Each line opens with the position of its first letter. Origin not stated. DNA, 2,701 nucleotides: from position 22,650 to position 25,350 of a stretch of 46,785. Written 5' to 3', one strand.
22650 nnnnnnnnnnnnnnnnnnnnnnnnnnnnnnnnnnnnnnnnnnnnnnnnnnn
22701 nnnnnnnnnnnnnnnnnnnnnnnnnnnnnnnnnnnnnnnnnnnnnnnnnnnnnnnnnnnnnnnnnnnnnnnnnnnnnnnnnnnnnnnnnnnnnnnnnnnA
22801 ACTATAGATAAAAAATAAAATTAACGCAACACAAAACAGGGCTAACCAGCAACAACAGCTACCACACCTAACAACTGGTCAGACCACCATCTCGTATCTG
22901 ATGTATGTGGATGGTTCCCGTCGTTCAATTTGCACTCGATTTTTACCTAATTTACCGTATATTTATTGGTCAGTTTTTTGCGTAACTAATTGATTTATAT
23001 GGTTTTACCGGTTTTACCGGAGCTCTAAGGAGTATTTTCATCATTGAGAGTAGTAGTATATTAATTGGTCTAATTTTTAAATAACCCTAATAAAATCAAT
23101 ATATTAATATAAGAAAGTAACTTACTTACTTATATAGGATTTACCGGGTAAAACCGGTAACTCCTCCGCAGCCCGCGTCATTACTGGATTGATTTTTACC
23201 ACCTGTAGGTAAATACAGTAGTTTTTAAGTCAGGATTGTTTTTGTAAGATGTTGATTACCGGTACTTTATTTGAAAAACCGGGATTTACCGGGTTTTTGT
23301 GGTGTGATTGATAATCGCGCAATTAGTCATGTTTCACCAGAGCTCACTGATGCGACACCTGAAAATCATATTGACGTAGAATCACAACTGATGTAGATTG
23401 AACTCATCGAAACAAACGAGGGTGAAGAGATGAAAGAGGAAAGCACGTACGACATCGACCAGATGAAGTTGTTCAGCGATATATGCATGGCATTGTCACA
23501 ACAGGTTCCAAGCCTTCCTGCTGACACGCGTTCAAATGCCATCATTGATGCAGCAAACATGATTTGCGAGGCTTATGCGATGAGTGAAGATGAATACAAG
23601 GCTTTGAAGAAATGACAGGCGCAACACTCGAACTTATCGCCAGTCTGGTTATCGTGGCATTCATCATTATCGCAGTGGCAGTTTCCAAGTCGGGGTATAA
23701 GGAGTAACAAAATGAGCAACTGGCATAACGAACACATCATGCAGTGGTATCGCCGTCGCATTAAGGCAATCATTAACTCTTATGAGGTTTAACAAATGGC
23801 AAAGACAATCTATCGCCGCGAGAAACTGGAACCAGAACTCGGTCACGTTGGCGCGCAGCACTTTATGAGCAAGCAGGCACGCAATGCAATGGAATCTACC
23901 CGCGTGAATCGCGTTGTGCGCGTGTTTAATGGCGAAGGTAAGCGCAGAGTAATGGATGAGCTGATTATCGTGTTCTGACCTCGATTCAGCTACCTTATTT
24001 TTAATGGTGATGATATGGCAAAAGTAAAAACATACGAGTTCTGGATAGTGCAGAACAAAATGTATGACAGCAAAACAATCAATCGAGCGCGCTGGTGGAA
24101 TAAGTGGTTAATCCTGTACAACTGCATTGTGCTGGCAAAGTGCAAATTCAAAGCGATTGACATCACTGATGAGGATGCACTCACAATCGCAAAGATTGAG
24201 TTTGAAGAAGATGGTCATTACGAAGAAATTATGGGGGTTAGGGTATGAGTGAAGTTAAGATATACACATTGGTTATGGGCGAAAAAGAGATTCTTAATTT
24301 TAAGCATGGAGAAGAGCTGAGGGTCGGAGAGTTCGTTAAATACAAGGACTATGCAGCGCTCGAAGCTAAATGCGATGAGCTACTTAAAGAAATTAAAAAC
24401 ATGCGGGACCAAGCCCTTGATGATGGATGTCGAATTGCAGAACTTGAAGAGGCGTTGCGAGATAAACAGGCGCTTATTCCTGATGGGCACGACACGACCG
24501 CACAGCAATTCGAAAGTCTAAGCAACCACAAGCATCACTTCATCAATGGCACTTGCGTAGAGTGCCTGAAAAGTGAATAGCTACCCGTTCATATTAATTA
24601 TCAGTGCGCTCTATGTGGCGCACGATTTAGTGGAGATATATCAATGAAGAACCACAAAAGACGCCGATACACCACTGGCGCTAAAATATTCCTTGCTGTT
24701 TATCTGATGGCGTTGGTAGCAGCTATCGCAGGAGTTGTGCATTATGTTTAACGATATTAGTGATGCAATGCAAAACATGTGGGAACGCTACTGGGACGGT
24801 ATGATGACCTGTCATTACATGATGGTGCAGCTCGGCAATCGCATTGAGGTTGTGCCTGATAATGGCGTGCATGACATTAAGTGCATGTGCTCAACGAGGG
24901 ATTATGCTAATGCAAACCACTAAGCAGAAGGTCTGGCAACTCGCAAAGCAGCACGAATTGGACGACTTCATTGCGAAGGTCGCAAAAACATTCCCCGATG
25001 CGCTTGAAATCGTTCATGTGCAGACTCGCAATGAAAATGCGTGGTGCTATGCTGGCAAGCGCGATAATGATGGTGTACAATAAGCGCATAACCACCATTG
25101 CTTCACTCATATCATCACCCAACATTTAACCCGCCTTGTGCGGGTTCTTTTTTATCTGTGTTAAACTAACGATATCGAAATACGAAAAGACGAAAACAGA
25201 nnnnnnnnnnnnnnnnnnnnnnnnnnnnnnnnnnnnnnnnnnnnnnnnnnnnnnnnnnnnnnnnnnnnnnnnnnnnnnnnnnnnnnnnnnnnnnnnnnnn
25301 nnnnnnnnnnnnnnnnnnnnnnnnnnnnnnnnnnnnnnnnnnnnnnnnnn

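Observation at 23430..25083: Early-gene block of about nine tiny coupled ORFs including hydrophobic peptides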

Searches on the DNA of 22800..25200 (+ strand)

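Call 4: search_dna_similar(query=window:22800-25200:+, collection=phages, mode=near, max_rows=30)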
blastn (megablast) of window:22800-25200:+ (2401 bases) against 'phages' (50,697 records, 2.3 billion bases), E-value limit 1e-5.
Records with a match: 159; places in all: 168; records where one place covers at least 80% of the query: 2.
Best place of each record, by identity: 95-99% 1; 90-95% 40; 80-90% 118.
By first word of the organism name: Salmonella 128; Escherichia 23; Shigella 4; Klebsiella 2; Acinetobacter 1; Sashavirus 1.
By host as written in the record: - 71; Escherichia coli 11; Salmonella enterica 9; Salmonella enterica subsp. enterica serovar Typhimurium 9; Salmonella sp. 8; Salmonella enterica subsp. enterica serovar Enteritidis 4; Salmonella enterica subsp. enterica serovar Typhimurium ST19 3; Salmonella enterica subsp. enterica serovar Typhi 3; and 30 more.
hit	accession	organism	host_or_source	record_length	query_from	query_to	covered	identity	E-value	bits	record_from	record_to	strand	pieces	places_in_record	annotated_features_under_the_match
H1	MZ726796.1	Escherichia phage vB_EcoS_ASO78B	Escherichia coli O78 Strain ECL23026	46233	1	2401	84%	92.5%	0e+0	2893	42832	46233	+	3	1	hypothetical protein (x8)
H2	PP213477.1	Escherichia phage vB_Eco_ZCEC08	Escherichia coli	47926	1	2358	78%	90.6%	0e+0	2508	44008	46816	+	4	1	hypothetical protein (x8) | Ead/Ea22-like protein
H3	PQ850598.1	Escherichia phage ClaudiaMuster_Bas77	Escherichia coli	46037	176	2216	80%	86.0%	0e+0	2046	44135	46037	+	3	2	hypothetical protein (x9)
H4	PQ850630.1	Escherichia phage TanjaMuster_Bas81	Escherichia coli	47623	1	2358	73%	91.9%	0e+0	2447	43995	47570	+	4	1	hypothetical protein (x10) | activator of host PrrC lysyl-tRNA endonuclease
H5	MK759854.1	Shigella phage DS8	Shigella flexneri strain ATCC 29903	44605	572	2401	66%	91.4%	0e+0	2173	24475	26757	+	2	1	hypothetical protein (x7)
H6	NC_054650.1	Shigella phage DS8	Shigella flexneri strain ATCC 29903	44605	572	2401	66%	91.4%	0e+0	2173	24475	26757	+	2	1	hypothetical protein (x7)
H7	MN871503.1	Salmonella virus SeLz-2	Salmonella enterica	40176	570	2401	67%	86.7%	0e+0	1771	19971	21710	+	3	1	record has no annotation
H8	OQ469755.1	Salmonella phage vB_SenS_ST1UNAM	Salmonella sp.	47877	567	2358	65%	88.1%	0e+0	1859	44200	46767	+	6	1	hypothetical protein (x9) | EaE protein | anticodon nuclease activator family protein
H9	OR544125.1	Acinetobacter phage vB_AbaM_AB4P2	Acinetobacter baumannii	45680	572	2354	65%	87.4%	0e+0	1794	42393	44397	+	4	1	hypothetical protein (x11)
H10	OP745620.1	Salmonella phage INT55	Salmonella sp.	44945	569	2354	64%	88.1%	0e+0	1816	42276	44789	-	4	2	hypothetical protein (x7) | DNA gyrase inhibitor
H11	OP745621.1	Salmonella phage INT59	Salmonella sp.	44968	569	2354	64%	88.1%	0e+0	1816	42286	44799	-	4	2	hypothetical protein (x7) | DNA gyrase inhibitor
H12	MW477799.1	Salmonella phage vB_Se_STGO-35-1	Salmonella enterica subsp. enterica ...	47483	572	2354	62%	90.7%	0e+0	1982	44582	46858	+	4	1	hypothetical protein (x8) | holin | DUF5681 protein of unknown function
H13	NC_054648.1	Salmonella phage vB_Se_STGO-35-1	Salmonella enterica subsp. enterica ...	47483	572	2354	62%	90.7%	0e+0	1982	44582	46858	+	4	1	hypothetical protein (x7) | holin | DUF5681 protein of unknown function | activator of host PrrC lysyl-tRNA endonuclease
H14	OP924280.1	Salmonella phage vB_Se_EI_sp1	Salmonella enterica subsp. enterica ...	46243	572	2354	62%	90.7%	0e+0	1982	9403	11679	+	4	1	record has no annotation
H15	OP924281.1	Salmonella phage vB_Se_EI_sp2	Salmonella enterica subsp. enterica ...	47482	572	2354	62%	90.7%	0e+0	1982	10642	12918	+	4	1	record has no annotation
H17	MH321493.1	Salmonella phage Skate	Salmonella enterica subsp. enterica ...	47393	570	2354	65%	86.1%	0e+0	1666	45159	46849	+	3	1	hypothetical protein (x6) | membrane protein (x2) | terminator | ribosome_binding_site (x8)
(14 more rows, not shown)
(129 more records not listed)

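Call 5: search_dna_similar(query=window:22800-25200:+, collection=plasmids, mode=near, max_rows=20)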
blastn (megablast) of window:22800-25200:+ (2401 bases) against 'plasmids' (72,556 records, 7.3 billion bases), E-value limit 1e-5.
No match.

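Call 6: get_annotated_region(hit=H4, flank=1500)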
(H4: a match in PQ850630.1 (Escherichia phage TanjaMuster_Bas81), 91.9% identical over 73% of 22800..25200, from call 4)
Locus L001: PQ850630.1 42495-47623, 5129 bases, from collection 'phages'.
description: Escherichia phage TanjaMuster_Bas81, complete genome.
organism: Escherichia phage TanjaMuster_Bas81 (NCBI taxid 3398437)
taxonomy: Viruses; Duplodnaviria; Heunggongvirae; Uroviricota; Caudoviricetes
host: Escherichia coli; source: sewage plant inflow; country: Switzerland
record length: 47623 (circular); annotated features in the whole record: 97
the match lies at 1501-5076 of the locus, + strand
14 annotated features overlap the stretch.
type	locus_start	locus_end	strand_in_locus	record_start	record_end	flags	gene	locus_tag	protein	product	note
CDS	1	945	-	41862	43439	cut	-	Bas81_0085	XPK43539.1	hypothetical protein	-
CDS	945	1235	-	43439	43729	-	-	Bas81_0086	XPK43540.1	hypothetical protein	-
CDS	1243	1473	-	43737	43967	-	-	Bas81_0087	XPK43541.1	hypothetical protein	-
CDS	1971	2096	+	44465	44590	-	-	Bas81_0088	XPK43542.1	hypothetical protein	-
CDS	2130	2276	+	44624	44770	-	-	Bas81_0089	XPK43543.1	hypothetical protein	-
CDS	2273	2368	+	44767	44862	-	-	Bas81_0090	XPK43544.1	hypothetical protein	-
CDS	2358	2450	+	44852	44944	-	-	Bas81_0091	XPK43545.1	activator of host PrrC lysyl-tRNA endonuclease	auxiliary metabolic gene and host takeover; moron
CDS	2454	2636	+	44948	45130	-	-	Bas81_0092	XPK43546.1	hypothetical protein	-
CDS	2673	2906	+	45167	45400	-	-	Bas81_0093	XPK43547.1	hypothetical protein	-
CDS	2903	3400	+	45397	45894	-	-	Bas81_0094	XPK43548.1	hypothetical protein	-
CDS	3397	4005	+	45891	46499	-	-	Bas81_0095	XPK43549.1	hypothetical protein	-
CDS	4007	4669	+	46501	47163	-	-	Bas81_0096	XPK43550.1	hypothetical protein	-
CDS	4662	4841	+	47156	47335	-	-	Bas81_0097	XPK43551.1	hypothetical protein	-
CDS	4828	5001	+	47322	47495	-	-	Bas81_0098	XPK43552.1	hypothetical protein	-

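Call 7: get_annotated_region(hit=H17, flank=1500)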
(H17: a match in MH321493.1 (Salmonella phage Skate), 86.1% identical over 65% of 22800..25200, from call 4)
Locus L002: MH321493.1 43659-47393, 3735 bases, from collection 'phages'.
description: Salmonella phage Skate, complete genome.
organism: Salmonella phage Skate (NCBI taxid 2234035)
taxonomy: Viruses; Duplodnaviria; Heunggongvirae; Uroviricota; Caudoviricetes; Skatevirus; Skatevirus skate
host: Salmonella enterica subsp. enterica serovar Typhimurium; source: soil in the cattle holding pen of cattle harvest facility; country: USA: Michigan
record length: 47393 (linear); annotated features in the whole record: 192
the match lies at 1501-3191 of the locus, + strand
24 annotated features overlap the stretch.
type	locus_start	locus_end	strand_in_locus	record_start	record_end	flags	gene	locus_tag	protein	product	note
CDS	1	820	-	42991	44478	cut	-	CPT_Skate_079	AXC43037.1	hypothetical protein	May be Primase/Helicase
CDS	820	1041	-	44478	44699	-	-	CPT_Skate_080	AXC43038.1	hypothetical protein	-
regulatory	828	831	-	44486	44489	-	-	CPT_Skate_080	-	ribosome_binding_site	CPT_Skate_079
regulatory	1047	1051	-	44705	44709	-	-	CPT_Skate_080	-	ribosome_binding_site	CPT_Skate_080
CDS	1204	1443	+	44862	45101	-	-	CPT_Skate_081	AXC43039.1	putative membrane protein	-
regulatory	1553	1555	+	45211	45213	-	-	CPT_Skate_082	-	ribosome_binding_site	CPT_Skate_082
CDS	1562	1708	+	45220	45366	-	-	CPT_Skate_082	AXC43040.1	hypothetical protein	-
regulatory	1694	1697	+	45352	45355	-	-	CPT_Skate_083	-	ribosome_binding_site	CPT_Skate_083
CDS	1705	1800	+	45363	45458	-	-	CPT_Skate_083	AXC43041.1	membrane protein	-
regulatory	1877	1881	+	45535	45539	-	-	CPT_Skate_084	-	ribosome_binding_site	CPT_Skate_084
CDS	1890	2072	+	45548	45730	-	-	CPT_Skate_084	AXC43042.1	hypothetical protein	-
regulatory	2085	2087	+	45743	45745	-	-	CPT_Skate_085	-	ribosome_binding_site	CPT_Skate_085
CDS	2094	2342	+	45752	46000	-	-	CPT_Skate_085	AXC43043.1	hypothetical protein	-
regulatory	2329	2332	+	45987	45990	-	-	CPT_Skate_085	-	ribosome_binding_site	CPT_Skate_086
CDS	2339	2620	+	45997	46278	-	-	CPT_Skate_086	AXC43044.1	hypothetical protein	-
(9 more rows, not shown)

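Call 8: get_annotated_region(hit=H1, flank=1500)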
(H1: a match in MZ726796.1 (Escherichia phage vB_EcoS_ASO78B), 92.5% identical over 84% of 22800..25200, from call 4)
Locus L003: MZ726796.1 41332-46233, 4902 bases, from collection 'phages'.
description: Escherichia phage vB_EcoS_ASO78B, complete genome.
organism: Escherichia phage vB_EcoS_ASO78B (NCBI taxid 2873449)
taxonomy: Viruses; Duplodnaviria; Heunggongvirae; Uroviricota; Caudoviricetes
host: Escherichia coli O78 Strain ECL23026; source: waste water treatment plant; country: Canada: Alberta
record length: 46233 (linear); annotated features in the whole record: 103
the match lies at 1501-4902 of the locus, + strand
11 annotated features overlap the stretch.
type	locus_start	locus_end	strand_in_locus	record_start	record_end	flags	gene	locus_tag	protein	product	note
CDS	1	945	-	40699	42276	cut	-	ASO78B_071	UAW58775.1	hypothetical protein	similar to |DAE47737.1| hypothetical protein [Siphoviridae sp.]; pVOG family VOG5126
CDS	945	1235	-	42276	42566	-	-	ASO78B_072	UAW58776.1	hypothetical protein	similar to ref |DAE49025.1| hypothetical protein [Siphoviridae sp.]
CDS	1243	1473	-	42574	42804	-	-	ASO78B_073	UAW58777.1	hypothetical protein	no homolog identified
CDS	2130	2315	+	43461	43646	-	-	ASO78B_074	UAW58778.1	hypothetical protein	partially similar to ref |QCQ57316.1| hypothetical protein [Shigella phage DS8]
CDS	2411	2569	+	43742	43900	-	-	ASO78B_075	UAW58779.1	hypothetical protein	partially similar to |AVP40231.1| hypothetical protein vBEcoSSa179w3YLVW_00046 [Escherichia phage vB_EcoS Sa179lw]; ...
CDS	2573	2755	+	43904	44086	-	-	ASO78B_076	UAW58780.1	hypothetical protein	similar to |QNR52499.1| hypothetical protein [Escherichia phage vB_EcoS_swi2] and partially similar to ref ...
CDS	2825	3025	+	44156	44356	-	-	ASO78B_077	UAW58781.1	hypothetical protein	similar to ref |YP_009322802.1| hypothetical protein [Salmonella phage IME207]; pVOG family VOG10015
CDS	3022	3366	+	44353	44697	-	-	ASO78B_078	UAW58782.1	hypothetical protein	partially similar to |DAE49017.1| hypothetical protein [Siphoviridae sp.] and less similar to ref |YP_001742086.1| ...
CDS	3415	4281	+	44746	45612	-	-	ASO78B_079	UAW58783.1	hypothetical protein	similar to |HAV0046602.1| DUF551 domain-containing protein [Escherichia coli]; pVOG family VOG4755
CDS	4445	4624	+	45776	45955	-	-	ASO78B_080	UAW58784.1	hypothetical protein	similar to ref |YP_009322806.1| hypothetical protein [Salmonella phage IME207]; pVOG family VOG1555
CDS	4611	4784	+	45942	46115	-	-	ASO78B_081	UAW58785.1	hypothetical protein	similar to ref |YP_009322807.1| hypothetical protein [Salmonella phage IME207]; pVOG family VOG4769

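Call 37: get_annotated_region(hit=H10, flank=600)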
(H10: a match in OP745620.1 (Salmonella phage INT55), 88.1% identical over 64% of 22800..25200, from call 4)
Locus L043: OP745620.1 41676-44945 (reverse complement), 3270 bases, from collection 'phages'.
description: Salmonella phage INT55, complete genome.
organism: Salmonella phage INT55 (NCBI taxid 3003234)
taxonomy: Viruses; Duplodnaviria; Heunggongvirae; Uroviricota; Caudoviricetes; Skatevirus
host: Salmonella sp.; source: -; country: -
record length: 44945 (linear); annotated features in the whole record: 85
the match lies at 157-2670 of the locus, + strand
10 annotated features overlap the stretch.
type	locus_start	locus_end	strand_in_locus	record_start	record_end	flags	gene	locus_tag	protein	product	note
CDS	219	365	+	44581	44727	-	-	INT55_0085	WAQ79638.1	hypothetical protein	-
CDS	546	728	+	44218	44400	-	-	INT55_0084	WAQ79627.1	hypothetical protein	-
CDS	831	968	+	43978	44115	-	-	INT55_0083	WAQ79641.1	DNA gyrase inhibitor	-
CDS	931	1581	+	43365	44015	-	-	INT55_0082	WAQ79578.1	hypothetical protein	-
CDS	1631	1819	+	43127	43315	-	-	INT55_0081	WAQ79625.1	hypothetical protein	-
CDS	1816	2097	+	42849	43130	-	-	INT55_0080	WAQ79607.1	hypothetical protein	-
CDS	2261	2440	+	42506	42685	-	-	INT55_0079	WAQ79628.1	hypothetical protein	-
CDS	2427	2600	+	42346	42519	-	-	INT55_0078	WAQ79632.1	hypothetical protein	-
CDS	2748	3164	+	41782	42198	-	-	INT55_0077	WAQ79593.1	hypothetical protein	-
CDS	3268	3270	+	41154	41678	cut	-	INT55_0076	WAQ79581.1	HNH endonuclease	-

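Call 38: get_annotated_region(hit=H8, flank=600)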
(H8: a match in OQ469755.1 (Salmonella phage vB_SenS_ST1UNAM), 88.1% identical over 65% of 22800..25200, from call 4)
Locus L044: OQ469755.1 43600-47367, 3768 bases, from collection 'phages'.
description: Salmonella phage vB_SenS_ST1UNAM, complete genome.
organism: Salmonella phage vB_SenS_ST1UNAM (NCBI taxid 3032359)
taxonomy: Viruses; Duplodnaviria; Heunggongvirae; Uroviricota; Caudoviricetes
host: Salmonella sp.; source: sewage; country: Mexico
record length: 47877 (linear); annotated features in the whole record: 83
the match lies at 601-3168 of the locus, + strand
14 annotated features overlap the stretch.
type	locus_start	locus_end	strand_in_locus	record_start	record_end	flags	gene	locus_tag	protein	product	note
CDS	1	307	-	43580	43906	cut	-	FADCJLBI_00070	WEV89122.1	hypothetical protein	-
CDS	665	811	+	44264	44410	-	-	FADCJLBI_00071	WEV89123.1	hypothetical protein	-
CDS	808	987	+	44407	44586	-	-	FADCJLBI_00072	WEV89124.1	anticodon nuclease activator family protein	-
CDS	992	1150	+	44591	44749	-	-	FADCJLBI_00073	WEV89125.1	hypothetical protein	-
CDS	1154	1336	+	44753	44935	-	-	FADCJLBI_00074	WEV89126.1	hypothetical protein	-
CDS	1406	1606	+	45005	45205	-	-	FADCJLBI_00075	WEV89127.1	hypothetical protein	-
CDS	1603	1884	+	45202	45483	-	-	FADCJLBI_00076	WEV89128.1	EaE protein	-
CDS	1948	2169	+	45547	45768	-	-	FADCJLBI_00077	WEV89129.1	hypothetical protein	-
CDS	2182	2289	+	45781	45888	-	-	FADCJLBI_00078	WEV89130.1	hypothetical protein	-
CDS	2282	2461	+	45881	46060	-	-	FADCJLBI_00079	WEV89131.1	hypothetical protein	-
CDS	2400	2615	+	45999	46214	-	-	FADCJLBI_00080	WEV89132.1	hypothetical protein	-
CDS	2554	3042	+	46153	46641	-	-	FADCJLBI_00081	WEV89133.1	hypothetical protein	-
CDS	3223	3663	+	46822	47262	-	-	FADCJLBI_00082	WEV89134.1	hypothetical protein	-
CDS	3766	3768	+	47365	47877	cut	-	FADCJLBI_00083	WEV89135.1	HNH endonuclease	-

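Call 39: get_annotated_region(hit=H13, flank=700)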
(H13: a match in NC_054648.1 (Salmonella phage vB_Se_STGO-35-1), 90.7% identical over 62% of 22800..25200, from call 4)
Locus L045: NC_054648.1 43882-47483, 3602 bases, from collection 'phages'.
description: Salmonella phage vB_Se_STGO-35-1, complete genome.
organism: Salmonella phage vB_Se_STGO-35-1 (NCBI taxid 2749381)
taxonomy: Viruses; Duplodnaviria; Heunggongvirae; Uroviricota; Caudoviricetes; Caminolopintovirus; Caminolopintovirus STGO351
host: Salmonella enterica subsp. enterica serovar Enteritidis; source: Fecal material; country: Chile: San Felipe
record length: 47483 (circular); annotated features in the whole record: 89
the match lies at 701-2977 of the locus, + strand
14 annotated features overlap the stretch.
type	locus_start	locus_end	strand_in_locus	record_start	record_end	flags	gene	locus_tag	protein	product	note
CDS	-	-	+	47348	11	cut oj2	-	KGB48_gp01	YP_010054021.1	hypothetical protein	-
CDS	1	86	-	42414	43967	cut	-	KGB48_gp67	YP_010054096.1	DNA helicase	Phage protein DUF3987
CDS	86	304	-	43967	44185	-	-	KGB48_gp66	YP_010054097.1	hypothetical protein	-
CDS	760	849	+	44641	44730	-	-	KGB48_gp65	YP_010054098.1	hypothetical protein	-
CDS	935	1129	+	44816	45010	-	-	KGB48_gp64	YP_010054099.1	hypothetical protein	-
CDS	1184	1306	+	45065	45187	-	-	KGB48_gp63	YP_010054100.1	activator of host PrrC lysyl-tRNA endonuclease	-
CDS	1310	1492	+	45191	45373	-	-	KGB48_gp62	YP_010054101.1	hypothetical protein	-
CDS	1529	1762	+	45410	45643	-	-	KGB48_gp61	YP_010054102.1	hypothetical protein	-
CDS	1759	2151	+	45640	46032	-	-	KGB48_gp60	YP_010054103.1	hypothetical protein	-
CDS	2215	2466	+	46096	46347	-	-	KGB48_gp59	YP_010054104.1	hypothetical protein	-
CDS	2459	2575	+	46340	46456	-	-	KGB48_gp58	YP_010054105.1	hypothetical protein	-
CDS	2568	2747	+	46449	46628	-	-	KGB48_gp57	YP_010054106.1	holin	-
CDS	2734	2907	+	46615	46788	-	-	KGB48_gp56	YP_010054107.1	DUF5681 protein of unknown function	-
CDS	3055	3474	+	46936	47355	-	-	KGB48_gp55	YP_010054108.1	DUF5681 protein of unknown function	DUF5681 Family (gp87)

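Call 85: search_dna_similar(query=window:23300-25200:+, collection=ecoli_genomes, mode=near, max_rows=10)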
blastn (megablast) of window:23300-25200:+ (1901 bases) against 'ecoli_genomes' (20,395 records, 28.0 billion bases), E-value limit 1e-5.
No match.
